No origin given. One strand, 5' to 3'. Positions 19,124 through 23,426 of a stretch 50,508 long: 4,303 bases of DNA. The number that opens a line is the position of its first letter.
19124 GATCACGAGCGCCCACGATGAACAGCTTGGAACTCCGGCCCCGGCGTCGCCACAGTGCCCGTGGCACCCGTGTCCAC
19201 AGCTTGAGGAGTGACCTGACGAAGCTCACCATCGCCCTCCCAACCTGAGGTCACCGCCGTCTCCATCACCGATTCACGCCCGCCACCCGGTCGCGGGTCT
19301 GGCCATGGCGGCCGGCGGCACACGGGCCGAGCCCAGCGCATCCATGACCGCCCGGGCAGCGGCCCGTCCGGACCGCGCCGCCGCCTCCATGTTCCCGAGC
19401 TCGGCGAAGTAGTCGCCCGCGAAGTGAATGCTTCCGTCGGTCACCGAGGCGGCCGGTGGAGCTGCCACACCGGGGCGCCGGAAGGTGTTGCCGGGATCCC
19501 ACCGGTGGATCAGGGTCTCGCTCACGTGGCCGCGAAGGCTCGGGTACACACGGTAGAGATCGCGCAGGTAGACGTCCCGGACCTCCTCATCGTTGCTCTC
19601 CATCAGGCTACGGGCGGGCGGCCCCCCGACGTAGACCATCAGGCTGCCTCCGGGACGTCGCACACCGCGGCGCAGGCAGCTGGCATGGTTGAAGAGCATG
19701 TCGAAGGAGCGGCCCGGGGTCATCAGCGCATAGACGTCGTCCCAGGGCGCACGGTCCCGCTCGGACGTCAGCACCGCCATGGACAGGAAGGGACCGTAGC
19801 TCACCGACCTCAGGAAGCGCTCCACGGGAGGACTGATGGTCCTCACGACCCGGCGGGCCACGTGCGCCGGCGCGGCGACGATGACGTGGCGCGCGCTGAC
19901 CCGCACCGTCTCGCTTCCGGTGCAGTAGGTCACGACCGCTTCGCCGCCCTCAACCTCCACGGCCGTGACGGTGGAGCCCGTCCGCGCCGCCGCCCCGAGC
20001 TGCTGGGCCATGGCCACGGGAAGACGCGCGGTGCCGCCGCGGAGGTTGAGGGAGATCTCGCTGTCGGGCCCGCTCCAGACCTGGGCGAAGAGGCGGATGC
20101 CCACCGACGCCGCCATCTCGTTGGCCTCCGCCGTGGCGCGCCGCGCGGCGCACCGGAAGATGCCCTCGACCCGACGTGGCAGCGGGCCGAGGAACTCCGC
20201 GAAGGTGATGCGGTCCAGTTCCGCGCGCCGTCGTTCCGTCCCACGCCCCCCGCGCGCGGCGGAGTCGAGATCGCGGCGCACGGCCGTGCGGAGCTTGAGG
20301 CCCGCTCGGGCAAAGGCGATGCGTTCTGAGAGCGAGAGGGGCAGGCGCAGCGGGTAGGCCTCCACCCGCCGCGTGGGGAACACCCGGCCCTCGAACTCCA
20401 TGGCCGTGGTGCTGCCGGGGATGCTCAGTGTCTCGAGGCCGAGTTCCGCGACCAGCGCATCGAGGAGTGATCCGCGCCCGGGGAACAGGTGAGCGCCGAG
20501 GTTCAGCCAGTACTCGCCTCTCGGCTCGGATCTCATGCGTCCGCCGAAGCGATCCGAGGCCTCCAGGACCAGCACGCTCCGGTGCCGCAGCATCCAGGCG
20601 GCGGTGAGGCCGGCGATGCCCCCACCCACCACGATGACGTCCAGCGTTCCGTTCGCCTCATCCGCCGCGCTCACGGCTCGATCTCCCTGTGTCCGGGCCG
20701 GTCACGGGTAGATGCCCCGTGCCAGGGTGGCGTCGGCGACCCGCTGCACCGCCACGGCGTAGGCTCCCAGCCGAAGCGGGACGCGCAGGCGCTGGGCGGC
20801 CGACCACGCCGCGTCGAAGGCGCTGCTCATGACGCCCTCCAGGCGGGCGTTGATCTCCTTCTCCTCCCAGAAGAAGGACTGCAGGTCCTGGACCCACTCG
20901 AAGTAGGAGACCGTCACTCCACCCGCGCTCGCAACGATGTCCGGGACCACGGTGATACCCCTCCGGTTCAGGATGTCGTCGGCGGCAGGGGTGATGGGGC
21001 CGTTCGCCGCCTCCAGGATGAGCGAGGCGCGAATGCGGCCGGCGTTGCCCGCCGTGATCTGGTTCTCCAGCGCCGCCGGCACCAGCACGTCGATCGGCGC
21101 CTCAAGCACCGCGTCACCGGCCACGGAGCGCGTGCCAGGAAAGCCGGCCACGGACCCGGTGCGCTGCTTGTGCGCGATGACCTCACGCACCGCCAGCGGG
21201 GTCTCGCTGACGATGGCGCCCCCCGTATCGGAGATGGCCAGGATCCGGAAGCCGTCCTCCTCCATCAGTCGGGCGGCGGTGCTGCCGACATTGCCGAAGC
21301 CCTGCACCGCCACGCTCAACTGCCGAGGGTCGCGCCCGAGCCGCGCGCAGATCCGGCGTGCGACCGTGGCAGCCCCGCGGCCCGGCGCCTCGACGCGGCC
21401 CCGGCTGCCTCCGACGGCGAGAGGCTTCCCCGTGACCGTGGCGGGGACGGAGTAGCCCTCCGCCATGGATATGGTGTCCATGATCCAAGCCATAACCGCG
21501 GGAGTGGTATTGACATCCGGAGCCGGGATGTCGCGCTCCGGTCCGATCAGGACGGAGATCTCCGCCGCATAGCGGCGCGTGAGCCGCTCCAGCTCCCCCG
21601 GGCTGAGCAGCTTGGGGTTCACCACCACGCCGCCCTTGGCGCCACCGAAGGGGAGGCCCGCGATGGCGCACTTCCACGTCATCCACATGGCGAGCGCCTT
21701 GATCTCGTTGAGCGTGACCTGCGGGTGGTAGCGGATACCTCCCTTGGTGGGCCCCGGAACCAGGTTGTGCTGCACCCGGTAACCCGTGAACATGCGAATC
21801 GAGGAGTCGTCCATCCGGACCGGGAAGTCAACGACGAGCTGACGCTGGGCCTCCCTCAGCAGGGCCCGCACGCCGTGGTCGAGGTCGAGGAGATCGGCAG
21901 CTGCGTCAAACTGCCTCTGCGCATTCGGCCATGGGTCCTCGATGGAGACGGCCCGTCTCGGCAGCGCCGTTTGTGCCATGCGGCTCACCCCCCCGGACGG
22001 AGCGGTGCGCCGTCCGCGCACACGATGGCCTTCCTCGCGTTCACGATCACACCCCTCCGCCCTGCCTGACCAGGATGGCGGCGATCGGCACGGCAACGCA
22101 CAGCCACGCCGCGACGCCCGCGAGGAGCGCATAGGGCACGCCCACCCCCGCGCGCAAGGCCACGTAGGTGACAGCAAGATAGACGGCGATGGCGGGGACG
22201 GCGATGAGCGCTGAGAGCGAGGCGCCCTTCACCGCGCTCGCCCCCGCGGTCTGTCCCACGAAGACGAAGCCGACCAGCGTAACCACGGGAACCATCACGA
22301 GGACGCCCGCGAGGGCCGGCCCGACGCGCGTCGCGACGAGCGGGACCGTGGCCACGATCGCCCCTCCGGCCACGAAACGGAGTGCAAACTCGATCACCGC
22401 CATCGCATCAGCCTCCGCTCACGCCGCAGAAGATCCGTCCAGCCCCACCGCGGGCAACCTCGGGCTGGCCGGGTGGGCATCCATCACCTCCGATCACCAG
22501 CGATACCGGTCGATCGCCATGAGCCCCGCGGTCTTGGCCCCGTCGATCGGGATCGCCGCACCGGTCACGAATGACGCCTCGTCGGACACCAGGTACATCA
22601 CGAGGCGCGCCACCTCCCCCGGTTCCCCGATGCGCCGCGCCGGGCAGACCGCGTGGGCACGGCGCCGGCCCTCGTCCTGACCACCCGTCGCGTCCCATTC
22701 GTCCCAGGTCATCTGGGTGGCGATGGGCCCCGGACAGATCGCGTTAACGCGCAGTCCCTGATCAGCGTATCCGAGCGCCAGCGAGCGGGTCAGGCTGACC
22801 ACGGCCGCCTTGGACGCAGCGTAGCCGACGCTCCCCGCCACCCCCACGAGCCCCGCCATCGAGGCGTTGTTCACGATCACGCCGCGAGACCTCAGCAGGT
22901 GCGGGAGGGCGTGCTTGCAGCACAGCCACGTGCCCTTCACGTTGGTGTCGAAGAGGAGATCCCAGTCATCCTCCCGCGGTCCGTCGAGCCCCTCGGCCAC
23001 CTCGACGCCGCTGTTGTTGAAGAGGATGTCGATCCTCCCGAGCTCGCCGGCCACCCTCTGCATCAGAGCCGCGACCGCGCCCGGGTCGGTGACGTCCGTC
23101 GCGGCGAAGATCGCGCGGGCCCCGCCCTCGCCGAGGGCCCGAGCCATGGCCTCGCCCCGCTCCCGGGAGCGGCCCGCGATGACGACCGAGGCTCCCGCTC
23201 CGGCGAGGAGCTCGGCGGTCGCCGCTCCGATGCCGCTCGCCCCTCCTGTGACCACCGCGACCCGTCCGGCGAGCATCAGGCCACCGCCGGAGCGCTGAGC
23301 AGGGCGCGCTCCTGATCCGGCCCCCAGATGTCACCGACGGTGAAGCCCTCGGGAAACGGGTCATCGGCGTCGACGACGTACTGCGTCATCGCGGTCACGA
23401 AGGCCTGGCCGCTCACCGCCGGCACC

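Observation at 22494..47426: About 25 kb imino-acid/hydroxyproline catabolic supercluster around one GntR regulator, with far more enzymes than the known pathway needs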

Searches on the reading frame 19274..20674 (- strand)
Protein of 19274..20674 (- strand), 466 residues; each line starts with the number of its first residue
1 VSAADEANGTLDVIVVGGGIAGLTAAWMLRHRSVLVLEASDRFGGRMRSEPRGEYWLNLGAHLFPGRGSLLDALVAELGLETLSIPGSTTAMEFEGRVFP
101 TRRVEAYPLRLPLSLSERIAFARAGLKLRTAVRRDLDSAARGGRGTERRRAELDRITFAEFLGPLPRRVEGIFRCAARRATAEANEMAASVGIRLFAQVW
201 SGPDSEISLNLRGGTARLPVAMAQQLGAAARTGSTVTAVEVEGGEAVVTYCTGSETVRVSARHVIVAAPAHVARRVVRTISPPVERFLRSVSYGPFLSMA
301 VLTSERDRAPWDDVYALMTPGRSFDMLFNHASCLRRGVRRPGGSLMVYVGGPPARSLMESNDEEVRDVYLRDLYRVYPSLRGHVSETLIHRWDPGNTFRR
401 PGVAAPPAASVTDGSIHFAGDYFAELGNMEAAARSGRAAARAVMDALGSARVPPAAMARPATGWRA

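Call 7: search_protein_families(library=pfam, proteins=[window:19274-20674:-])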
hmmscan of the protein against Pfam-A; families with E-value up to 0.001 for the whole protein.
window:19274-20674:- (466 aa): 7 families
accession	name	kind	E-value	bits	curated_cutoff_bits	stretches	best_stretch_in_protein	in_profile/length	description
PF01593.30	Amino_oxidase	-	5.8e-49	168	19.8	1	20-444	1-443/443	Flavin containing amine oxidoreductase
PF01266.30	DAO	-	2.2e-15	57.5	27.9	2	12-44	1-35/353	FAD dependent oxidoreductase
PF13450.12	NAD_binding_8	-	9.8e-15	55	21.9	1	15-74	1-64/68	NAD(P)-binding Rossmann-like domain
PF00890.30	FAD_binding_2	-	4.2e-05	23.3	20.4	1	12-46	1-37/414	FAD binding domain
PF01946.23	Thi4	-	0.00039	20.2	26.2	1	11-47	18-57/235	Thi4 family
PF12831.13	FAD_oxidored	-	0.00045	20.1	27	1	12-53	1-44/416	FAD dependent oxidoreductase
PF03486.20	HI0933_like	-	0.00078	19.4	50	0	12-53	2-45/244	HI0933-like protein Rossmann domain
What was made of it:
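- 19274..20674 (-): Flavin amine oxidase (PF01593). It is syntenic with the enolase, DHDPS and GntR genes in other lineages. Its role is unassigned. PF01593 at 6e-49 (call 7).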

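Call 10: search_protein_families(library=ncbifam, proteins=[window:19274-20674:-], max_evalue=1e-10)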
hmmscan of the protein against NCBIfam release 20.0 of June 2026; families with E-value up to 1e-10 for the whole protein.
window:19274-20674:- (466 aa): 6 families
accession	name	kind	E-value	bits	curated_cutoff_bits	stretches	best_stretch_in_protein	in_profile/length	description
TIGR03467.1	HpnE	equivalog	8.3e-22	78.1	283.05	1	13-444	1-429/430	hydroxysqualene dehydroxylase HpnE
NF005560.0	PRK07233.1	equivalog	2.6e-19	69.4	252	0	13-140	3-124/435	hypothetical protein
NF008841.0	PRK11883.1-1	equivalog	2.9e-16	59.4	517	1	12-85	5-83/453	protoporphyrinogen oxidase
TIGR00562.1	proto_IX_ox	equivalog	1.7e-15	56.6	97.85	0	11-94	3-90/470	protoporphyrinogen oxidase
NF053556.1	prodigi_MAP_PigB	equivalog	4.2e-15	55.2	850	0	6-81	150-227/659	prodigiosin MAP biosynthesis oxidoreductase PigB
NF008845.0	PRK11883.1-5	equivalog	6.6e-11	41.2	560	0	12-82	6-84/468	protoporphyrinogen oxidase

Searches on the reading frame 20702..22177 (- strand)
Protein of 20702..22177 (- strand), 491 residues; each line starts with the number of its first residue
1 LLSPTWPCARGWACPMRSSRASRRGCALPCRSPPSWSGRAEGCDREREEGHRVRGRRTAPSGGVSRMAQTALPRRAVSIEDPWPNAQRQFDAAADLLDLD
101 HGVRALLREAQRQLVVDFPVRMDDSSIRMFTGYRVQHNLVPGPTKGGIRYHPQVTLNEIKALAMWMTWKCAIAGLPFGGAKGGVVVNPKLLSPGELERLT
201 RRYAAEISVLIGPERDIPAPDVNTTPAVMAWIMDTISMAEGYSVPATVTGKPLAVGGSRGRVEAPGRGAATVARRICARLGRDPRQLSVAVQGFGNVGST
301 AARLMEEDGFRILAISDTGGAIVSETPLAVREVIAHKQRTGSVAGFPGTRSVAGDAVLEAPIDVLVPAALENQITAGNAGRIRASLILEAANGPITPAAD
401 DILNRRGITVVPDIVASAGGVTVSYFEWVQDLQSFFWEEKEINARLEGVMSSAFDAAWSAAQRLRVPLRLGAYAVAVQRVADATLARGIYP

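Call 7: search_protein_families(library=pfam, proteins=[window:20702-22177:-])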
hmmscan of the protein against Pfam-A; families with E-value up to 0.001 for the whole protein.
window:20702-22177:- (491 aa): 2 families
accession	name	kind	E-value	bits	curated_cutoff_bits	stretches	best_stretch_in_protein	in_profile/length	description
PF00208.27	ELFV_dehydrog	-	5.1e-72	242.9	23.4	1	256-488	1-241/241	Glutamate/Leucine/Phenylalanine/Valine dehydrogenase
PF02812.23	ELFV_dehydrog_N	-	1.4e-54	183.7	25.3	1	111-237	2-128/129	Glu/Leu/Phe/Val dehydrogenase, dimerisation domain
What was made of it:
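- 20702..21979 (-): Glutamate dehydrogenase paralogue. Probably a passenger gene or involved in nitrogen handling. ELFV_dehydrog domains (call 7).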

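Call 10: search_protein_families(library=ncbifam, proteins=[window:20702-22177:-], max_evalue=1e-10)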
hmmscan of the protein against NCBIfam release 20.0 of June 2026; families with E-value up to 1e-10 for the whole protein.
window:20702-22177:- (491 aa): 6 families
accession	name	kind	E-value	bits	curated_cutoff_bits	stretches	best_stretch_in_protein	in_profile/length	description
NF040817.1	GdhA_Arch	equivalog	9.2e-148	492.8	750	1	80-490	4-417/419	glutamate dehydrogenase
NF041398.1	GluDhGdhB_Halo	equivalog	2.5e-144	481.2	620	1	85-491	6-410/410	glutamate dehydrogenase GdhB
NF006929.0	PRK09414.1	equivalog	6.3e-64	216.6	536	1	106-489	53-444/445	NADP-specific glutamate dehydrogenase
NF010633.0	PRK14030.1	subfamily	6.5e-50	170.5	743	1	111-489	54-444/445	glutamate dehydrogenase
NF010634.0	PRK14031.1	equivalog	3.2e-42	144.5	822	1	118-489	59-443/444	NADP-specific glutamate dehydrogenase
NF035922.1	Trp_DH_ScyB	equivalog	2.1e-16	59.9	600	1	142-430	36-296/346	tryptophan dehydrogenase ScyB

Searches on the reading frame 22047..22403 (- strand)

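Call 7: search_protein_families(library=pfam, proteins=[window:22047-22403:-])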
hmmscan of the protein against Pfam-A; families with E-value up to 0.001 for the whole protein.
window:22047-22403:- (118 aa): 1 family
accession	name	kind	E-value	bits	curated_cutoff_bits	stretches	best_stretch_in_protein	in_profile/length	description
PF06942.17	GlpM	-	0.0004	21.2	25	1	11-107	4-99/107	GlpM protein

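Call 10: search_protein_families(library=ncbifam, proteins=[window:22047-22403:-], max_evalue=1e-10)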
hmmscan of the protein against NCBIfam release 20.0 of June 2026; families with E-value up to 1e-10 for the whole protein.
window:22047-22403:- (118 aa): 0 families

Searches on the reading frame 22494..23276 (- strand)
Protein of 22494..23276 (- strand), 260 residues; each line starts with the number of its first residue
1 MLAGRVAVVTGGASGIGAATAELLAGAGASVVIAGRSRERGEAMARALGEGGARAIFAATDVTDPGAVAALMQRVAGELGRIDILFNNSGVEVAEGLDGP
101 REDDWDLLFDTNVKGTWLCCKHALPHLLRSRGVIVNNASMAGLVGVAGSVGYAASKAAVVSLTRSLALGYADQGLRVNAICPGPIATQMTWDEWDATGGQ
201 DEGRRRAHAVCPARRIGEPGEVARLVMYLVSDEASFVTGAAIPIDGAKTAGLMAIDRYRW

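Call 5: search_protein_families(library=pfam, proteins=[window:22494-23276:-])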
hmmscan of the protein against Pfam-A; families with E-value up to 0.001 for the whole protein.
window:22494-23276:- (260 aa): 5 families
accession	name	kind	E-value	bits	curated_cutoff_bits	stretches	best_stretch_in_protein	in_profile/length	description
PF13561.12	adh_short_C2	-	1.8e-60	204.9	27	1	13-246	3-233/236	Enoyl-(Acyl carrier protein) reductase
PF00106.31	adh_short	-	6.4e-57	192.6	26.6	1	5-194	1-191/195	short chain dehydrogenase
PF08659.16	KR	-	1.3e-16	61.4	22.6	1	8-165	4-162/180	KR domain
PF01370.27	Epimerase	-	0.00015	21.7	20.9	1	8-75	2-63/240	NAD dependent epimerase/dehydratase family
PF03435.24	Sacchrp_dh_NADP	-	0.00022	22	25.1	1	12-74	5-68/129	Saccharopine dehydrogenase NADP binding domain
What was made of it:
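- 22494..23276 (-): SDR1, a short-chain dehydrogenase co-transcribed with PRS1. Conserved partner of the PRS/enolase operon. Function unknown. adh_short_C2 at 2e-60 (call 5).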

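Call 8: search_protein_families(library=ncbifam, proteins=[window:22494-23276:-], max_evalue=1e-10)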
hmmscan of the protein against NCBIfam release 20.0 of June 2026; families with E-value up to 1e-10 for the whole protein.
window:22494-23276:- (260 aa): 208 families (the best 25 are shown)
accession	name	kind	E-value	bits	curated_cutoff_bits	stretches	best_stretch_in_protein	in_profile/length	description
NF004818.0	PRK06172.1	equivalog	1e-73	247.8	336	1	2-250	5-252/253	SDR family oxidoreductase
NF004791.0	PRK06138.1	equivalog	4.2e-71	239.2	312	1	2-250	3-251/252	SDR family oxidoreductase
NF052558.1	MBtsdlDhBudC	equivalog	5.8e-70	235.7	270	1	3-250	2-243/250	meso-2,3-butanediol dehydrogenase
NF005559.1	PRK07231.1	subfamily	2.4e-66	223.8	215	1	2-249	2-248/249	glucose 1-dehydrogenase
NF005469.0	PRK07063.1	equivalog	7.9e-62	209.1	306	1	2-249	5-255/260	SDR family oxidoreductase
NF009466.0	PRK12826.1-2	subfamily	1e-60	205.3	222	1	5-249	4-245/248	3-oxoacyl-ACP reductase FabG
NF053701.1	CsHdxCHCADhChcB2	equivalog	4.4e-60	203.2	350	1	2-250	1-244/245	cis-4-hydroxycyclohexanecarboxylate dehydrogenase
NF004198.0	PRK05653.1-3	equivalog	1.9e-56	191.3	296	1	2-247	5-245/248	3-oxoacyl-ACP reductase FabG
NF005309.0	PRK06841.1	subfamily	4.6e-56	190.1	286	1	2-249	13-253/255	GolD/DthD family dehydrogenase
NF004713.0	PRK06057.1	equivalog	2.3e-55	187.9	404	1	2-249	7-250/257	3-oxoacyl-ACP reductase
NF006121.0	PRK08265.1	subfamily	6.9e-55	186.4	294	1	2-247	5-244/263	short chain dehydrogenase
TIGR01830.1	3oxo_ACP_reduc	equivalog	1.4e-54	185.4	297.75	1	7-246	1-236/239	3-oxoacyl-[acyl-carrier-protein] reductase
NF005075.0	PRK06500.1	equivalog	1.5e-52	178.4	336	1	2-247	4-245/249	SDR family oxidoreductase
NF005681.0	PRK07478.1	subfamily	1.6e-52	178.4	267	1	2-248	4-249/254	SDR family oxidoreductase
NF006366.0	PRK08589.1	equivalog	2e-52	178.2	386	1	2-250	4-254/272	SDR family oxidoreductase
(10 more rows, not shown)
